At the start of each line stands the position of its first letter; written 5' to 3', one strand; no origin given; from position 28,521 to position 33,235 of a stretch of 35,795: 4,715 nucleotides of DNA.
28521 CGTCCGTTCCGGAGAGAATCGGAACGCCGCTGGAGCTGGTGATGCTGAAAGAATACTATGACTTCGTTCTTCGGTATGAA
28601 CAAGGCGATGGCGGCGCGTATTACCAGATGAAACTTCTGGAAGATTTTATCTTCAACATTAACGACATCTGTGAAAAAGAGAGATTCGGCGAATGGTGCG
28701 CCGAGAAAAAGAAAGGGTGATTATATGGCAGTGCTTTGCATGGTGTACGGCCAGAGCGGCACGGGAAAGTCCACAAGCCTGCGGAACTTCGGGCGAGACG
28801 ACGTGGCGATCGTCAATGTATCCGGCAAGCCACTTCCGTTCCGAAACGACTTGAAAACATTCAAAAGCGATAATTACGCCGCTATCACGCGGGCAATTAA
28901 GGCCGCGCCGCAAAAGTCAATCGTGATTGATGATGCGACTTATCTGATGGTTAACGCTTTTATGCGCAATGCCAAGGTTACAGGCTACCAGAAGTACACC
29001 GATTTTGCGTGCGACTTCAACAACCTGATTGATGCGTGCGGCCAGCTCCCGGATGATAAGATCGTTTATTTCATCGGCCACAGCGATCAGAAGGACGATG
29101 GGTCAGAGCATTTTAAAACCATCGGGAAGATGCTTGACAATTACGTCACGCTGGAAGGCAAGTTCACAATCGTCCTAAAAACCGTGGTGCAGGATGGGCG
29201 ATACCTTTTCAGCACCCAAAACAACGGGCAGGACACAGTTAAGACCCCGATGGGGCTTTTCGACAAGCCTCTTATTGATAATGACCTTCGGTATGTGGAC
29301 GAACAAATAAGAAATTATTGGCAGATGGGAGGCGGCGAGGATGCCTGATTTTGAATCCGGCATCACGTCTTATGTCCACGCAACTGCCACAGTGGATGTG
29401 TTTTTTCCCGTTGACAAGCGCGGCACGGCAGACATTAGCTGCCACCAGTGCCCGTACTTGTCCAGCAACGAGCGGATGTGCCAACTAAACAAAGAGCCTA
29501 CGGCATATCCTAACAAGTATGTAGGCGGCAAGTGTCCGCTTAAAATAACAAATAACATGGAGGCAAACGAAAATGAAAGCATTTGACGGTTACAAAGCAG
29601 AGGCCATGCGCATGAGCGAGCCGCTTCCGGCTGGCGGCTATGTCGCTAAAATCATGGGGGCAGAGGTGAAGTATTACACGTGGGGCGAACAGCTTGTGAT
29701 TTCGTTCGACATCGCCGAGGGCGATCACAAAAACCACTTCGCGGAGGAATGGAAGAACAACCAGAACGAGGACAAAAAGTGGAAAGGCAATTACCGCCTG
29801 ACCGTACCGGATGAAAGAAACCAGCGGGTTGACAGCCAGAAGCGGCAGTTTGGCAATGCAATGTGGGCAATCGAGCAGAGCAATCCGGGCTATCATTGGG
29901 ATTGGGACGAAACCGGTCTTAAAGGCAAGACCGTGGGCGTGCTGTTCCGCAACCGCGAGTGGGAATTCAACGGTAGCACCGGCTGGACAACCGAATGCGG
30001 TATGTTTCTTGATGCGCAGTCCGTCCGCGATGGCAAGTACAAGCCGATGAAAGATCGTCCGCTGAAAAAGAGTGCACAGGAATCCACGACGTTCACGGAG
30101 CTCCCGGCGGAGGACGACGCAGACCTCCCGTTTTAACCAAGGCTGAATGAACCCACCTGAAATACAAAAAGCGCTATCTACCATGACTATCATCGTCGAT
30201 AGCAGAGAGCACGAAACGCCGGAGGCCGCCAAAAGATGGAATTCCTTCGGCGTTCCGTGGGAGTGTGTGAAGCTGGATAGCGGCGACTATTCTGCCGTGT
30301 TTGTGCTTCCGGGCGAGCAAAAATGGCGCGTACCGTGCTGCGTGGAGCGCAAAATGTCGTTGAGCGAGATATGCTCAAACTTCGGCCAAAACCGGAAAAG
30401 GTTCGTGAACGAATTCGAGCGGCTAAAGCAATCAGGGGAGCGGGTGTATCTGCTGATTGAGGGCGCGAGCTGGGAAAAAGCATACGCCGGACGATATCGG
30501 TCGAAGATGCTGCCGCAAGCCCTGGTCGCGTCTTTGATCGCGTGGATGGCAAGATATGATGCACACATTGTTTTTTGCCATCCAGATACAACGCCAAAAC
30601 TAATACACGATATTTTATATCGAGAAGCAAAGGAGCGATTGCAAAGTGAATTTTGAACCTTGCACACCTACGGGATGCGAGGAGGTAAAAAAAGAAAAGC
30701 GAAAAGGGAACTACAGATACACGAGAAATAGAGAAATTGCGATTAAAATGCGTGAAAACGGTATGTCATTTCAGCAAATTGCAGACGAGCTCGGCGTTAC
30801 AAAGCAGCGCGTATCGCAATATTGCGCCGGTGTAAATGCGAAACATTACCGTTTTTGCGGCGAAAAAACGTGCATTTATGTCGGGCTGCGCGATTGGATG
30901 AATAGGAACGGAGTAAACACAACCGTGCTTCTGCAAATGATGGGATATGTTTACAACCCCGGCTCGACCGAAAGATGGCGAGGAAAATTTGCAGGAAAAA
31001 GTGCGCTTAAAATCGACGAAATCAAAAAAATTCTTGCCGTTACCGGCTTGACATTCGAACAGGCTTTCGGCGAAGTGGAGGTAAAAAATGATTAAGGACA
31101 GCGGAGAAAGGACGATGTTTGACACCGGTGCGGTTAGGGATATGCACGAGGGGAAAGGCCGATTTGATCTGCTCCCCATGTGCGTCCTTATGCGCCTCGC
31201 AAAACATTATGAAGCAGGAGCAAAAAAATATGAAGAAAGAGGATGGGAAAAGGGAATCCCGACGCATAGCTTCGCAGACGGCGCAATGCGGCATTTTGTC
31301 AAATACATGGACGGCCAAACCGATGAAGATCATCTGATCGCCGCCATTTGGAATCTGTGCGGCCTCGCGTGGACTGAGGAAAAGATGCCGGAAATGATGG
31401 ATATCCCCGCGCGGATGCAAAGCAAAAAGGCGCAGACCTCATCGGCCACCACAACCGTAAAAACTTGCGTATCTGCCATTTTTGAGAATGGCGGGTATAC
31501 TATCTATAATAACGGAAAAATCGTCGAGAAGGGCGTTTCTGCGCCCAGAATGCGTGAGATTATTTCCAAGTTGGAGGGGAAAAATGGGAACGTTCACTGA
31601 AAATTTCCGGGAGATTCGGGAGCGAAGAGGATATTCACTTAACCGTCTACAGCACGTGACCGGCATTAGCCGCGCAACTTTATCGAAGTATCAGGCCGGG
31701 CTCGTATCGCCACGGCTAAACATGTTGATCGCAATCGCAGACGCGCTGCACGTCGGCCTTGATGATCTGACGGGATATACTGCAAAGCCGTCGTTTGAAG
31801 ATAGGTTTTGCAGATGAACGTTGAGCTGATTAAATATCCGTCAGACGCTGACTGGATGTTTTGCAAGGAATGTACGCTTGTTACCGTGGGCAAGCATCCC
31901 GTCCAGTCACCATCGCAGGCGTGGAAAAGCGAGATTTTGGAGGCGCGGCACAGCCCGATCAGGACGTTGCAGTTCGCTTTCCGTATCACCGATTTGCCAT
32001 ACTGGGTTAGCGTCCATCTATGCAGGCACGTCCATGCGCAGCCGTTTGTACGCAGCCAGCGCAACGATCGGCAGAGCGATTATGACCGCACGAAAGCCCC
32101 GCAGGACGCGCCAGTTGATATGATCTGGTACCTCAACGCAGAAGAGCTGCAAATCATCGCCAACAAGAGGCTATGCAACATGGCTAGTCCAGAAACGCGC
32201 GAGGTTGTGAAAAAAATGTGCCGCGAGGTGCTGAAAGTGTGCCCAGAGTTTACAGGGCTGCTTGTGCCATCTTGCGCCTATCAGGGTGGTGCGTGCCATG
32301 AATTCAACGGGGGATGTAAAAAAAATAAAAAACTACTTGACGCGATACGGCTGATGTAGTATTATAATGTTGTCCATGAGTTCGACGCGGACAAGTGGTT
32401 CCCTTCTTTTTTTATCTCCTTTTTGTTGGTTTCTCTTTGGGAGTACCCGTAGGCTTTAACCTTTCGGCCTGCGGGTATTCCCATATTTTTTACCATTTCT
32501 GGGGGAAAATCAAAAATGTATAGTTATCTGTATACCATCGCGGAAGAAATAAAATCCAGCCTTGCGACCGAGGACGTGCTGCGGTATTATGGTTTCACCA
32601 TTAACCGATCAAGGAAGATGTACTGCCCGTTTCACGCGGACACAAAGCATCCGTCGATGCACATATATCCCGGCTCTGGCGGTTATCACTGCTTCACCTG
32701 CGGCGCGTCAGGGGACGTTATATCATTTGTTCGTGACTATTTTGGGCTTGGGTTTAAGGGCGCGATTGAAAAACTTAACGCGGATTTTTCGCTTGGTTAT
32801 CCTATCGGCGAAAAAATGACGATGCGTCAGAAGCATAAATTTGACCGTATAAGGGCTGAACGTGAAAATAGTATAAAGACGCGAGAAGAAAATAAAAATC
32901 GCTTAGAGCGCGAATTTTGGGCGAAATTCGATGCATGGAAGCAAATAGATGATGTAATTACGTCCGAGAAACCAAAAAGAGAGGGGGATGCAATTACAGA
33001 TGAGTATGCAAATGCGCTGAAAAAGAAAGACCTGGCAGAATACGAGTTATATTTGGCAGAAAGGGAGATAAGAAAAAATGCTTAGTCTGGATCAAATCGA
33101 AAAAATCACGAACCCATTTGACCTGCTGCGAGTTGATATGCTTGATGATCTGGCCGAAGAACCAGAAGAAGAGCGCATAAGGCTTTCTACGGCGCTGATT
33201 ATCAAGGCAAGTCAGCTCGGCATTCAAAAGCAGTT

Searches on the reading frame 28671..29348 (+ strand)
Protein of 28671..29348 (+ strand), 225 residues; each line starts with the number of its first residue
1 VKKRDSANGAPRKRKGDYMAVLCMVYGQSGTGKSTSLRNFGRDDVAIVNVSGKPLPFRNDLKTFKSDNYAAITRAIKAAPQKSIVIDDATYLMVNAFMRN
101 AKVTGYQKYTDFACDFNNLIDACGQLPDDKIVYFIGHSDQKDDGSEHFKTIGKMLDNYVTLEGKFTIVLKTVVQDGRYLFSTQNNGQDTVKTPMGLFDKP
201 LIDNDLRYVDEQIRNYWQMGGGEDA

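Call 68: search_protein_families(library=pfam, proteins=[window:28671-29348:+], max_evalue=0.001)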
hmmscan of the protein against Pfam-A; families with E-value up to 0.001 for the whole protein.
window:28671-29348:+ (225 aa): 3 families
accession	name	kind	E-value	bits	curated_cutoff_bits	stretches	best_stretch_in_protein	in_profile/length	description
PF13479.12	AAA_24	-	4.8e-10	40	27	1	23-188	5-190/195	AAA domain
PF13401.12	AAA_22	-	0.00011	23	27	0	22-43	7-28/130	AAA domain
PF13191.12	AAA_16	-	0.00065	20.7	32.6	1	21-147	25-150/167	AAA ATPase domain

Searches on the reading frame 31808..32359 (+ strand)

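Call 68: search_protein_families(library=pfam, proteins=[window:31808-32359:+], max_evalue=0.001)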
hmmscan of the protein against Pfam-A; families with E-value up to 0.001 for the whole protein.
window:31808-32359:+ (183 aa): 1 family
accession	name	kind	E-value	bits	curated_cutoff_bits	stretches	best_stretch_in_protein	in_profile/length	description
PF02511.20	Thy1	-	1.5e-11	44.9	24.8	1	97-147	141-191/191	Thymidylate synthase complementing protein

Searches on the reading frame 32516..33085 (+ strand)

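Call 68: search_protein_families(library=pfam, proteins=[window:32516-33085:+], max_evalue=0.001)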
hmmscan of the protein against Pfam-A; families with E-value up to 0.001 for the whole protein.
window:32516-33085:+ (189 aa): 1 family
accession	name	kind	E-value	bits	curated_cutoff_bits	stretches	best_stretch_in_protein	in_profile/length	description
PF01807.25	Zn_ribbon_DnaG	-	1.8e-16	60.2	24.9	1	10-95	7-93/98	CHC2 zinc finger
